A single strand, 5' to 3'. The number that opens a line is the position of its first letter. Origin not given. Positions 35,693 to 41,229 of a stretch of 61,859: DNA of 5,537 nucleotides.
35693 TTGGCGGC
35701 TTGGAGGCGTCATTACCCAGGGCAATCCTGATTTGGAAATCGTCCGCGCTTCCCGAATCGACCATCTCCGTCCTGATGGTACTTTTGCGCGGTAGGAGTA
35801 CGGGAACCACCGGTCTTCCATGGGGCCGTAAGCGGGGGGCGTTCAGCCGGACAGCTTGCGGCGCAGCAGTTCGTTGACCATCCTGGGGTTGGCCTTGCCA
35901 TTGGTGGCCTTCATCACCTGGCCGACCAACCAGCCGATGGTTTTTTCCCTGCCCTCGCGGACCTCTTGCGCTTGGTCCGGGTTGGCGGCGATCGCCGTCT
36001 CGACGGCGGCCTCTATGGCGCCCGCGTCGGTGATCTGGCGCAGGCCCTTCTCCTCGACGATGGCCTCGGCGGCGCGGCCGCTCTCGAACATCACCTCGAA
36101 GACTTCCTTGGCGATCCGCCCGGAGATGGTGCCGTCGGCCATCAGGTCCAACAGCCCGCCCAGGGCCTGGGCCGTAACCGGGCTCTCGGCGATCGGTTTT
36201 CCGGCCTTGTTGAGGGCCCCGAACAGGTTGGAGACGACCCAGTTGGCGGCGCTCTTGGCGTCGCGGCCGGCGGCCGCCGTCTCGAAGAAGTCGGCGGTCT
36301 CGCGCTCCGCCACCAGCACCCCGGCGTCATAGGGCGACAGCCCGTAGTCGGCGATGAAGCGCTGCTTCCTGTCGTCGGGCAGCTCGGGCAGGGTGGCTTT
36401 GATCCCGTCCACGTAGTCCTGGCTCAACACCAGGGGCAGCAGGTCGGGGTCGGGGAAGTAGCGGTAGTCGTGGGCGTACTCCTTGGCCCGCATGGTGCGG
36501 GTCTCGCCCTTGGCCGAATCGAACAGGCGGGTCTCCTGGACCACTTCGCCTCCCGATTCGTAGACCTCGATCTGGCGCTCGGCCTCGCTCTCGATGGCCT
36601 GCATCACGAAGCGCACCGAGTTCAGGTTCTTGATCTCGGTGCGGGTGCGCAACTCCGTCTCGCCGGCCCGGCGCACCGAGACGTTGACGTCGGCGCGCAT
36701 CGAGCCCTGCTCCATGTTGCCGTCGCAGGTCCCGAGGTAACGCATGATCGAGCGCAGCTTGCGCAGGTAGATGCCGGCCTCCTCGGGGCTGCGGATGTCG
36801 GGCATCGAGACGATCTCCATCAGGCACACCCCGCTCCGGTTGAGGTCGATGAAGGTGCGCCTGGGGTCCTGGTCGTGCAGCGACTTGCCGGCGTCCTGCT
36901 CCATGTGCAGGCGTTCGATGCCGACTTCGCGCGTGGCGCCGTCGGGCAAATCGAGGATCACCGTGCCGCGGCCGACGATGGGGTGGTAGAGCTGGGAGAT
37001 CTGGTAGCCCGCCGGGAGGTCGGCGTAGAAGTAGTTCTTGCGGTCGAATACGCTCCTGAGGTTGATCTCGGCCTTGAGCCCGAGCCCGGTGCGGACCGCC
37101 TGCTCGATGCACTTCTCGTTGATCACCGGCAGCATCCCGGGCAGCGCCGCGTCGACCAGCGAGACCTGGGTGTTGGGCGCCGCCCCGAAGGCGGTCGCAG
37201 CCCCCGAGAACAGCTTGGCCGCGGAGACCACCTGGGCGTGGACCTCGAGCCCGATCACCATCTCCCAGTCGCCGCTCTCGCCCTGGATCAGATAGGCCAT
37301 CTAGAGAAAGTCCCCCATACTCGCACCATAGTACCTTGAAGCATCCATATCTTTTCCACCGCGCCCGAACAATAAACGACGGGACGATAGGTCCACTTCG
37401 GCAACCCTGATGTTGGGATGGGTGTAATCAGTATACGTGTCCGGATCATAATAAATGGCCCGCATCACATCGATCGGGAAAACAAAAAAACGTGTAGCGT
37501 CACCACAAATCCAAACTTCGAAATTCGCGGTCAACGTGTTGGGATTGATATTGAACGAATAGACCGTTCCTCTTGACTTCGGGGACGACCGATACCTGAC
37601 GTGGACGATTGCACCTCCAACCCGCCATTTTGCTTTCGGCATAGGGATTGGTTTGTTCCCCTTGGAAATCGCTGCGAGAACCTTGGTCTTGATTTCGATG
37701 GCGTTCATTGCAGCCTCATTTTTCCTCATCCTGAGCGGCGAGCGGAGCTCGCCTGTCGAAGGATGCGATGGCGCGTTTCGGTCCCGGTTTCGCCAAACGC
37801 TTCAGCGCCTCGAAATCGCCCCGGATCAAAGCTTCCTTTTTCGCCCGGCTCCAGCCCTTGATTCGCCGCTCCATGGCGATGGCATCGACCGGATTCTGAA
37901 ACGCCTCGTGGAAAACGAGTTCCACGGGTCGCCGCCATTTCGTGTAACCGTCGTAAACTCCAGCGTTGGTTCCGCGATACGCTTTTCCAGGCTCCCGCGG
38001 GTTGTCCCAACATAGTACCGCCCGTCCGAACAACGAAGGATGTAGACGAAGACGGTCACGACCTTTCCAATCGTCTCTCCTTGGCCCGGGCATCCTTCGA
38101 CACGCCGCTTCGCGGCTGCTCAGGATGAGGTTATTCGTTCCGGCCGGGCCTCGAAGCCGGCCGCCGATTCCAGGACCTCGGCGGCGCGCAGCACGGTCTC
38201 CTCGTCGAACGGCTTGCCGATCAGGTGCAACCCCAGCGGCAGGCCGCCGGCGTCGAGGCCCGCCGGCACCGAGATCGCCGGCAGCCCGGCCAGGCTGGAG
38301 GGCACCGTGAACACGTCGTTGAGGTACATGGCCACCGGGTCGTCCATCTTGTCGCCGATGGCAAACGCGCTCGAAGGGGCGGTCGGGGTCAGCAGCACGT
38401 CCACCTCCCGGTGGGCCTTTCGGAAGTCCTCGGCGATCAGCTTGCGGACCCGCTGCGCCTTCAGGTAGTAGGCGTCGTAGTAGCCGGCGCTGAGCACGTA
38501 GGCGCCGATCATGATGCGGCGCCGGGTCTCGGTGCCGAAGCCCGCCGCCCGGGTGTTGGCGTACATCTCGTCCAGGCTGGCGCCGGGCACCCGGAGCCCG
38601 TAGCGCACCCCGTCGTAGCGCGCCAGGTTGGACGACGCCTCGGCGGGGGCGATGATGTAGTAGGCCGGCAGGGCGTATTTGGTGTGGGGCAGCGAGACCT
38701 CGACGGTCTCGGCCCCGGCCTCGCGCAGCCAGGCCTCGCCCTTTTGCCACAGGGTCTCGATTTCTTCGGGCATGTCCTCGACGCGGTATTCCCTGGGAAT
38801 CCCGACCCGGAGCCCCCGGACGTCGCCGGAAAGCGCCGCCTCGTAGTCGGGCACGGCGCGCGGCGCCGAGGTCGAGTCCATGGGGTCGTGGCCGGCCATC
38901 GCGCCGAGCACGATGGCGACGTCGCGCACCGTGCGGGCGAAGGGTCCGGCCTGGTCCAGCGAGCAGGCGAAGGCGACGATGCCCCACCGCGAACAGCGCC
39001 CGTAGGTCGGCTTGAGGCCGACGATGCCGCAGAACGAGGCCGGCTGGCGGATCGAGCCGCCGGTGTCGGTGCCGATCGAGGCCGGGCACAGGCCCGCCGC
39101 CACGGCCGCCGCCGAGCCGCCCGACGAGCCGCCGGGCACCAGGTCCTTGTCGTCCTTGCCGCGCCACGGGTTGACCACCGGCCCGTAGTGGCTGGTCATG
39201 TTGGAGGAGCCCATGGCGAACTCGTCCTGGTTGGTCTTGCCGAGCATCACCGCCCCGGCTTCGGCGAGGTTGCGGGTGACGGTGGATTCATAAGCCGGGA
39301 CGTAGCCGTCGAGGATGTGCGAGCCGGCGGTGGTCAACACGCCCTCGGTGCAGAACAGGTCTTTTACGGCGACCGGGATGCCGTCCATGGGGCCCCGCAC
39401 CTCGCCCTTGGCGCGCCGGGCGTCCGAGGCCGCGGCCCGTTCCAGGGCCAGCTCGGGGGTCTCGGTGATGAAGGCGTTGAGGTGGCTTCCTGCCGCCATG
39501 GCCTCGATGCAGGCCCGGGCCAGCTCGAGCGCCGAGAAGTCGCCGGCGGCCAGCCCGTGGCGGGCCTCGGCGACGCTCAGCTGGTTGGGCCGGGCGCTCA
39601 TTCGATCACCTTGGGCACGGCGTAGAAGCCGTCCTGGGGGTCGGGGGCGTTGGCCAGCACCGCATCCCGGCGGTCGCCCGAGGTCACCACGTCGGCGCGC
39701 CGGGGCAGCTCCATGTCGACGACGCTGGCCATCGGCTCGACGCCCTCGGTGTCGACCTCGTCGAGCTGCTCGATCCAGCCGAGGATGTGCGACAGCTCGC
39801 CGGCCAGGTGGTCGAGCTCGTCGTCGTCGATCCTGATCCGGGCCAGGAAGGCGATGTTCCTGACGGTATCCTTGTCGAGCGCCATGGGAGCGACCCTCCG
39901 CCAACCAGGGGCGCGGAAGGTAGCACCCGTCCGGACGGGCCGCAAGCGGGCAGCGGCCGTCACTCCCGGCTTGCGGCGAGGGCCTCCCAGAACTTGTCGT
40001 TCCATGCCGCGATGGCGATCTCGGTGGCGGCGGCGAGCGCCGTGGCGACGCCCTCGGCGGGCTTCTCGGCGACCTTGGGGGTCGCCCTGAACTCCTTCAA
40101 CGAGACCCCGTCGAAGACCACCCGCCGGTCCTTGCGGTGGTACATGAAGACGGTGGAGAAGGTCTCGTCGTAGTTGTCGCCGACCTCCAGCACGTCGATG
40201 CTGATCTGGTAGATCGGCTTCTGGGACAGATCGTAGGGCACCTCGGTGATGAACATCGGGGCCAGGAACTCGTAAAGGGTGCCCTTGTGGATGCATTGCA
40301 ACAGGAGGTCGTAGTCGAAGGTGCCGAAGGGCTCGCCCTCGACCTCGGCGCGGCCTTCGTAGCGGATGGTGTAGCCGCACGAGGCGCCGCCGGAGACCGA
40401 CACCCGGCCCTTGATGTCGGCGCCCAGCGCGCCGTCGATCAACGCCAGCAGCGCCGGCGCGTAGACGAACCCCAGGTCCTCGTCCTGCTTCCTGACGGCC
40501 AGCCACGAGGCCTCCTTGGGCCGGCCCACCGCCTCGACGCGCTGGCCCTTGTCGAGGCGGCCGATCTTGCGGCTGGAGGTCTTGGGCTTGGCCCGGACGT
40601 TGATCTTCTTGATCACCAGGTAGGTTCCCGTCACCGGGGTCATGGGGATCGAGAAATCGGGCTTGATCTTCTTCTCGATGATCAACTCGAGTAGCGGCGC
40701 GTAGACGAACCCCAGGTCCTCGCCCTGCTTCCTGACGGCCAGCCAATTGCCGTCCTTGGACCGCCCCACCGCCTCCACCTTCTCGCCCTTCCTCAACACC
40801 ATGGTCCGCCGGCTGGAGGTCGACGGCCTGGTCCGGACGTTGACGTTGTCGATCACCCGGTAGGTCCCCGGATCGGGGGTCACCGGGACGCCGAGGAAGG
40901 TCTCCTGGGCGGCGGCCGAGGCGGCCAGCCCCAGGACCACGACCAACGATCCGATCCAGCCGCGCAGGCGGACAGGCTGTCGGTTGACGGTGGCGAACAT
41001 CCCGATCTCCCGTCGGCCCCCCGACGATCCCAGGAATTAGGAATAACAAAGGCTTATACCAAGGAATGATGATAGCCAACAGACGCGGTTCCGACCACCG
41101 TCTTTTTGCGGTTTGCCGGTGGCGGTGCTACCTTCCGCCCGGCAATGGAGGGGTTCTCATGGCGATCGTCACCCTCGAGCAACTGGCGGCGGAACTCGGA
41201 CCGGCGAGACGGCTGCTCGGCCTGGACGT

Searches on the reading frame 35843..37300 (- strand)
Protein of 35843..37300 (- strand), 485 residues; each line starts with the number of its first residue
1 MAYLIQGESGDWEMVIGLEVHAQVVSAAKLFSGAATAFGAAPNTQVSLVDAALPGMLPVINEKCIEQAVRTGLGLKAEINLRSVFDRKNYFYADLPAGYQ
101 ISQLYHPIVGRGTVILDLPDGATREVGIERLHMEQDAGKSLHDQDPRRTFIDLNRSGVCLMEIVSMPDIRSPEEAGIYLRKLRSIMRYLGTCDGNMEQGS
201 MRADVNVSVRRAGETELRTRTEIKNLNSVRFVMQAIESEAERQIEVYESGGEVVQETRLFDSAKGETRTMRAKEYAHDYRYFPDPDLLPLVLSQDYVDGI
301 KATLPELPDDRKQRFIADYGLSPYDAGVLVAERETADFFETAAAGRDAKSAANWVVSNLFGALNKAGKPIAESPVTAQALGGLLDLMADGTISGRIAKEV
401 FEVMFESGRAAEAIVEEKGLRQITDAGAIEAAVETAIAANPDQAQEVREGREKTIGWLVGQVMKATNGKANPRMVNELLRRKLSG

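Call 41: list_cluster_members(proteins=[window:35843-37300:-, window:31692-32771:+, window:29905-31539:-, window:34259-34636:+, window:35022-35795:+])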
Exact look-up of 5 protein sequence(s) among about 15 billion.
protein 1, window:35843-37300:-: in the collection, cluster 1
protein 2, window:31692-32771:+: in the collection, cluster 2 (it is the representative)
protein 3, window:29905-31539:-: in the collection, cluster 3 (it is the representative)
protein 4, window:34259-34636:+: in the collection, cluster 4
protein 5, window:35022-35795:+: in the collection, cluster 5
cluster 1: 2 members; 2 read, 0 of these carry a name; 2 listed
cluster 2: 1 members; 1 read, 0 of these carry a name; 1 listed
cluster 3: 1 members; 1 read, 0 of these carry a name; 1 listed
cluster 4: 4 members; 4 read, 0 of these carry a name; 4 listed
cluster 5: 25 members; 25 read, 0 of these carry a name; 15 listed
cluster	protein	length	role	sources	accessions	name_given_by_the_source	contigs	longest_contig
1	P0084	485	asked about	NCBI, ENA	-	-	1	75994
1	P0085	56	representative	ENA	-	-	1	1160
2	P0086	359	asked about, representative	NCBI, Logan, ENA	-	-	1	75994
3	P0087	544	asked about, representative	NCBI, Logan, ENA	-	-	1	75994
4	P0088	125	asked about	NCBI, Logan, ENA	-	-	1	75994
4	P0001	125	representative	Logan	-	-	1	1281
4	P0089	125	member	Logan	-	-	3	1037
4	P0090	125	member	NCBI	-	-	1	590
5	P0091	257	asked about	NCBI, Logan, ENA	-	-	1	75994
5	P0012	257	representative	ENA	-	-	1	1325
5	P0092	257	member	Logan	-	-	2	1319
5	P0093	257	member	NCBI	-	-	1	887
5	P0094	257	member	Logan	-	-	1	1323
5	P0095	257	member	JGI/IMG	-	-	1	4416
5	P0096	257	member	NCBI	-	-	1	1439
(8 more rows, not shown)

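Call 42: find_related_loci(query=window:35843-37300:-, collection=genome_contigs, flank=6000)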
Query window:35843-37300:- (485 aa) in genome_contigs; peptide patterns used: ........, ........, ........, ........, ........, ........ (x = any residue, [..] = any of these).
600 stretches matched a pattern (row limit reached: there are more); 587 encode a relative of the query (tblastn E <= 1e-3); the best 80 are kept; 80 distinct loci.
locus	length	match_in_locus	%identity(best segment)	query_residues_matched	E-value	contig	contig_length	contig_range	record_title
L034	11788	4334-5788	77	1-485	0e+0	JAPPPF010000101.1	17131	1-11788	MAG: Magnetovibrio sp. isolate SB9158_S7_bin_9 NODE_341_length_17131_cov_11.4737, whole genome shotgun sequence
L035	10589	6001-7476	76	1-485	0e+0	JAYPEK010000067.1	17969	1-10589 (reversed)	MAG: Rhodospirillaceae bacterium isolate 139580_S181_maxbin_bins.tsv.117 NODE_3079_length_17969_cov_12.384448, whole gen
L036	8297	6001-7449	76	1-483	0e+0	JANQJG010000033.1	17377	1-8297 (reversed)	MAG: Rhodospirillales bacterium isolate PL25a_bin.107 k99_4663904, whole genome shotgun sequence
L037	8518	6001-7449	78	1-483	0e+0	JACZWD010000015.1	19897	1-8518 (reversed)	MAG: Proteobacteria bacterium isolate B1T1B11 B1T1B11_NODE395, whole genome shotgun sequence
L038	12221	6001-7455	74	1-485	0e+0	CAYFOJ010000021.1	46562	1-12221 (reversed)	MAG TPA_asm: uncultured Thalassospiraceae bacterium isolate ERP019367_co1_49 genome assembly, contig: NODE_846_length_46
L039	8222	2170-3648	74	1-485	0e+0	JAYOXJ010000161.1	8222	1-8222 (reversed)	MAG: Rhodospirillaceae bacterium isolate 139563_S164_metabat_bins_2.tsv.116_sub NODE_9271_length_8222_cov_4.296437, whol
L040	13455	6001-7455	75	1-485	0e+0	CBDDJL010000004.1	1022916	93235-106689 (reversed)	MAG: Rhodospirillales bacterium isolate 31c28a96-7474-444d-91f1-dcec9bbdbe2f genome assembly, contig: contig_4, whole ge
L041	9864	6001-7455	73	1-484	0e+0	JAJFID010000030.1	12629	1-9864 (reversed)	MAG: Rhodospirillales bacterium isolate OFTM118 OFTM118_29, whole genome shotgun sequence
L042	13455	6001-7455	73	1-485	0e+0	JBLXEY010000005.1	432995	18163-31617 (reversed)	MAG: Rhodospirillales bacterium isolate ET02-02 T02maxbin_out.002RE.5K@5, whole genome shotgun sequence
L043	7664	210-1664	73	1-485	0e+0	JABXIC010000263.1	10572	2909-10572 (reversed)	MAG: Methylocystaceae bacterium isolate HF-Dia15 c_000000024670, whole genome shotgun sequence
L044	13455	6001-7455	72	1-485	0e+0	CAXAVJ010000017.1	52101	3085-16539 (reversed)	MAG TPA_asm: uncultured Rhodospirillaceae bacterium isolate ERR594358_concoct_25 genome assembly, contig: ERZ2772497.360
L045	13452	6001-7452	74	1-484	0e+0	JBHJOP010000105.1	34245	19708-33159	MAG: Rhodospirillales bacterium isolate al_S5C208_2 S5Ck119_362247, whole genome shotgun sequence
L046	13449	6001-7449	74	1-483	0e+0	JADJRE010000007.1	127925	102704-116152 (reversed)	MAG: Rhodospirillales bacterium isolate Fred_18-Q3-R57-64_MAXAC.378 tig00012968-10-1277480, whole genome shotgun sequenc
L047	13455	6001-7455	73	1-484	0e+0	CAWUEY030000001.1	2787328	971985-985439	MAG: Rhodospirillales bacterium isolate 4fd3a609-4b20-488f-a53c-3ffcb215da44 genome assembly, contig: contig_1, whole ge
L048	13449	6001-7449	73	1-483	0e+0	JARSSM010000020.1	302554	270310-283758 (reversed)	MAG: Defluviicoccus sp. isolate SCELSE-4-Def NODE_52_length_302554_cov_17.296613, whole genome shotgun sequence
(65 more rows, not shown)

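Call 66: find_encoding_contigs(protein=P0095, flank=4500, max_places=3)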
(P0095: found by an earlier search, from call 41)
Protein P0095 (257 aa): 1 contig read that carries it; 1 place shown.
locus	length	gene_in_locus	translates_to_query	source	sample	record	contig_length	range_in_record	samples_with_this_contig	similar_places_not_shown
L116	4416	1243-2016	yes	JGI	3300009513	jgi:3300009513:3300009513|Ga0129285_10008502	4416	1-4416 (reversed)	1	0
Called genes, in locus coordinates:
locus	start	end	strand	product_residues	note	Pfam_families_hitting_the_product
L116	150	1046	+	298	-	PF04389:Peptidase_M28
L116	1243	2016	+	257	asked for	-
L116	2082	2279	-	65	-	-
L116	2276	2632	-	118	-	PF04430:DUF498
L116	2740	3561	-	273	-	PF01739:CheR, PF08241:Methyltransf_11 (weak), PF08242:Methyltransf_12 (faint), PF13649:Methyltransf_25 (weak)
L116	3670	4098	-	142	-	PF01161:PBP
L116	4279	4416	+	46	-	?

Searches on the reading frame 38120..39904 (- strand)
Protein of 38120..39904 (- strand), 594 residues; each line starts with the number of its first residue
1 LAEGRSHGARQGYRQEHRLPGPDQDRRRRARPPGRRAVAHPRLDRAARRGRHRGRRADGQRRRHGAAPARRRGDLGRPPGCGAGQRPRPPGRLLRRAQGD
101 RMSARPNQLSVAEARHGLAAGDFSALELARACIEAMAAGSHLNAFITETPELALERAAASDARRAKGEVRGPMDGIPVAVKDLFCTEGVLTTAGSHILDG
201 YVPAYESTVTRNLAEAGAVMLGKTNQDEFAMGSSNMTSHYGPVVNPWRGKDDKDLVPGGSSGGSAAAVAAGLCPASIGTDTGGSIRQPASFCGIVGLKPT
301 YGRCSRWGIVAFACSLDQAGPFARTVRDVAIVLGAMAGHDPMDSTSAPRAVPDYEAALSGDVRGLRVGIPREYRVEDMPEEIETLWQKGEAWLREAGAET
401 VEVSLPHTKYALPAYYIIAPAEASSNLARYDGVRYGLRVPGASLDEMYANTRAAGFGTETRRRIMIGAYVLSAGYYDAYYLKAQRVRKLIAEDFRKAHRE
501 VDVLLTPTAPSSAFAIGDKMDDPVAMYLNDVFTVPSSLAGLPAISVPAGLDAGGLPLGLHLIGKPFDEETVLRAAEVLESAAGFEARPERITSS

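Call 82: search_protein_families(library=pfam, proteins=[window:38120-39904:-], max_evalue=0.001)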
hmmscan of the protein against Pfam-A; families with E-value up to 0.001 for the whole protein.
window:38120-39904:- (594 aa): 1 family
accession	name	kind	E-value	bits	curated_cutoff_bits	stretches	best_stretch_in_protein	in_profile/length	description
PF01425.27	Amidase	-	2.7e-154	514.9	27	1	128-572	2-445/445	Amidase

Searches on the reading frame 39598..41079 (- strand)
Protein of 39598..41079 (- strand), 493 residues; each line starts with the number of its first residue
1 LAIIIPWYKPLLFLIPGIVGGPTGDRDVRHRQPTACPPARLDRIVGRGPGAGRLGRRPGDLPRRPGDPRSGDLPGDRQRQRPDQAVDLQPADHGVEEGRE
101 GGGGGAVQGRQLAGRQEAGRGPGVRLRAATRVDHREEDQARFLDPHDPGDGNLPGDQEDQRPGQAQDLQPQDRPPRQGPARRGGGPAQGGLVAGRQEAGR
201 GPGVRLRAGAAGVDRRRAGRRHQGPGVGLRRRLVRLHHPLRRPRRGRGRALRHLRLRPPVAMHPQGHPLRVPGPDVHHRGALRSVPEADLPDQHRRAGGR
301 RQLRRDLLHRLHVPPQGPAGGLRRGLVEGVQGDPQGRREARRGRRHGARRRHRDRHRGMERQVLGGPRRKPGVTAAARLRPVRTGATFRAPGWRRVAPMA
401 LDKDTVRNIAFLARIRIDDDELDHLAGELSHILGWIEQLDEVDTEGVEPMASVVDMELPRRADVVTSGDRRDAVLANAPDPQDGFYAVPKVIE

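Call 82: search_protein_families(library=pfam, proteins=[window:39598-41079:-], max_evalue=0.001)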
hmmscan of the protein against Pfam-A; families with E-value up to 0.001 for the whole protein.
window:39598-41079:- (493 aa): 1 family
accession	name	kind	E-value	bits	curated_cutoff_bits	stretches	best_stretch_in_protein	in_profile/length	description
PF02686.20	GatC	-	7.1e-22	77.8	23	1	417-488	1-66/66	Glu-tRNAGln amidotransferase C subunit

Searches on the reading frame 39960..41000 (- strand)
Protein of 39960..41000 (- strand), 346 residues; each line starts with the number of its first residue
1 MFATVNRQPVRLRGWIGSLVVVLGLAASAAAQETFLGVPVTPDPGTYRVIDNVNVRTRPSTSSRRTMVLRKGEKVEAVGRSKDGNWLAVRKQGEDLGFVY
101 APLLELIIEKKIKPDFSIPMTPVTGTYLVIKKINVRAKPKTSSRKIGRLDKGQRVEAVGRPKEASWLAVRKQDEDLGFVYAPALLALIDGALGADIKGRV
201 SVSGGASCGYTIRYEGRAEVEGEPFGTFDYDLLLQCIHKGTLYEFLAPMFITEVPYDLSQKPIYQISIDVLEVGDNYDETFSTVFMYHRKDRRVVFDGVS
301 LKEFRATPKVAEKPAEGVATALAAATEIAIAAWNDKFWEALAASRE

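Call 81: search_protein_families(library=pfam, proteins=[window:39960-41000:-], max_evalue=0.001)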
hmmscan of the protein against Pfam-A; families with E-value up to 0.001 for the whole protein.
window:39960-41000:- (346 aa): 3 families
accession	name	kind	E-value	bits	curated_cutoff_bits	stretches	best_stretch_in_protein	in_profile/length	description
PF08239.17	SH3_3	-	1.2e-21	77.1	27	2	51-104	1-53/54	Bacterial SH3 domain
PF06347.19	SH3_4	-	2.4e-06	27.7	24.1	1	51-104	3-54/56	Bacterial SH3 domain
PF08460.16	SH3_5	-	0.00024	21.5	22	0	124-155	6-40/68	Bacterial SH3 domain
